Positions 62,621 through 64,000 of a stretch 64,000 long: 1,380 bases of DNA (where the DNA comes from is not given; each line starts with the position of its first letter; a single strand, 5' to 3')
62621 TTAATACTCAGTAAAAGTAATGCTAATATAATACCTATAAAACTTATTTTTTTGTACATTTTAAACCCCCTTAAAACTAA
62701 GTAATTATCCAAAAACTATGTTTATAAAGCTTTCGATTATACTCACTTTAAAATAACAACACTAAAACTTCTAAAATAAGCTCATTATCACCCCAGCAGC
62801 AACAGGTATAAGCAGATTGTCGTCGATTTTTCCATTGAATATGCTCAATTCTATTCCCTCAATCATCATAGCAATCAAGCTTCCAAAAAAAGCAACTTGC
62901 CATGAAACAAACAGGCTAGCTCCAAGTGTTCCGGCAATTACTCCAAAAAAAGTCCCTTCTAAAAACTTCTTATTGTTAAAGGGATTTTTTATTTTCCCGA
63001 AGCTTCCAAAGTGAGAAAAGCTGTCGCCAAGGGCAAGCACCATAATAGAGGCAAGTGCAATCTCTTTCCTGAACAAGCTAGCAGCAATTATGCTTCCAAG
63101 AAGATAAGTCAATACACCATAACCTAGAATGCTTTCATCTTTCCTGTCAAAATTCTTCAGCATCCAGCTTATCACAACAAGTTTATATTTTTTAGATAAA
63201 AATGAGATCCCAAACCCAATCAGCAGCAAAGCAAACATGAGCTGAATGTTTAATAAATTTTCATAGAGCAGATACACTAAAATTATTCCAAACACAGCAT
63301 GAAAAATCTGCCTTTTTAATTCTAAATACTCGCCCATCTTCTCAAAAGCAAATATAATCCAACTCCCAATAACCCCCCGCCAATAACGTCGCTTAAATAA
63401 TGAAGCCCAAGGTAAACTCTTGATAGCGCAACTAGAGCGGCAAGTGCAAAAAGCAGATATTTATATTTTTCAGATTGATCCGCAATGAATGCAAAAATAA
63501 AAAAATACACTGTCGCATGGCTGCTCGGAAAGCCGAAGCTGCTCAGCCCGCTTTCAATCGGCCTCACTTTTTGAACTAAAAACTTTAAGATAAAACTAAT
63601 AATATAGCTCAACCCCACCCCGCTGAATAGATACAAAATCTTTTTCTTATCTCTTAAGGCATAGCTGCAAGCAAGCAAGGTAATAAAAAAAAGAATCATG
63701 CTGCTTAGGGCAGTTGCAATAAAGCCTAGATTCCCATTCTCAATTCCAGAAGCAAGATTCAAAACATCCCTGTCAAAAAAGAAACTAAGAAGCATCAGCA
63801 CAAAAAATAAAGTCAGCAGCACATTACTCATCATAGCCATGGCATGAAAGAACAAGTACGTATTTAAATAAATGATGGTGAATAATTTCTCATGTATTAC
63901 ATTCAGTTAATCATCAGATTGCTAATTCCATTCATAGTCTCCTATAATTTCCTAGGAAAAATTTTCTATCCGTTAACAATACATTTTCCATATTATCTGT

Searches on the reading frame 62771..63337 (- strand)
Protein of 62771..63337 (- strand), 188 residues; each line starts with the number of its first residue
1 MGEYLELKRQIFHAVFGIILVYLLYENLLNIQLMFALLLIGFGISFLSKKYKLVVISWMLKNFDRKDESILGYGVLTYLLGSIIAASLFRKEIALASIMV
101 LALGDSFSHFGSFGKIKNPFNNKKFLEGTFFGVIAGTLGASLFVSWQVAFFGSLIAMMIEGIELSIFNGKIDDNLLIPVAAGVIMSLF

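Call 24: search_protein_families(library=pfam, proteins=[window:62771-63337:-], max_evalue=0.001)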
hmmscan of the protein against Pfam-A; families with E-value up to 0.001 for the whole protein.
window:62771-63337:- (188 aa): 0 families

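Call 80: find_encoding_contigs(protein=window:62771-63337:-, flank=10000, max_places=1)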
Protein window:62771-63337:- (188 aa): 7 contigs read that carry it; 1 place shown.
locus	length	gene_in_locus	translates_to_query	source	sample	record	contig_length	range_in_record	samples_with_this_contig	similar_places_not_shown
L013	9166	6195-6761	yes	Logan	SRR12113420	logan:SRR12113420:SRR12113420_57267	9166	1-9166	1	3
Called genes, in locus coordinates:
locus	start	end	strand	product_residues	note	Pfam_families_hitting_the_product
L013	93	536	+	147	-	-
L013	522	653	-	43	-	-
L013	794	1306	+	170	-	PF05175:MTS, PF07021:MetW, PF13489:Methyltransf_23, PF06325:PrmA, PF13847:Methyltransf_31, PF13649:Methyltransf_25 (weak), PF07669:Eco57I (faint)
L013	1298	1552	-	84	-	-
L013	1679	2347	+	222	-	PF00687:Ribosomal_L1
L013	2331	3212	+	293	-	PF00466:Ribosomal_L10, PF17777:RL10P_insert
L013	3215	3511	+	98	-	PF00428:Ribosomal_60s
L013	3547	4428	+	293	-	PF23435:DUF7121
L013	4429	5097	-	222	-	-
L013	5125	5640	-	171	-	-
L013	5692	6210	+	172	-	PF14378:PAP2_3 (weak), PF01569:PAP2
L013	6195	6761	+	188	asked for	-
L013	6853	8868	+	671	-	-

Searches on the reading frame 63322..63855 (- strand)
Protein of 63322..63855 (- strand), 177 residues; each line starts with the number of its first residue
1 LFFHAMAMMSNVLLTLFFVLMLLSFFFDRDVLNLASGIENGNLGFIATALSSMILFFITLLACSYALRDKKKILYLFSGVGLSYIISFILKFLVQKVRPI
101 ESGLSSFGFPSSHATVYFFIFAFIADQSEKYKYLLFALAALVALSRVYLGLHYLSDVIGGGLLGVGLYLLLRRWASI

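Call 24: search_protein_families(library=pfam, proteins=[window:63322-63855:-], max_evalue=0.001)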
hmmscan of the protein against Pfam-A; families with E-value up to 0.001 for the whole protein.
window:63322-63855:- (177 aa): 2 families
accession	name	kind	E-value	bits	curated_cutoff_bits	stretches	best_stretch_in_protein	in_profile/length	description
PF01569.27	PAP2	-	5.5e-14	52.5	27.2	1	73-174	2-124/130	PAP2 superfamily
PF14378.12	PAP2_3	-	1.9e-09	38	27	1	97-169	117-189/190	PAP2 superfamily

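Call 78: find_encoding_contigs(protein=window:63322-63855:-, flank=10000, max_places=1)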
Protein window:63322-63855:- (177 aa): no gene with exactly this product is on record in the collection.
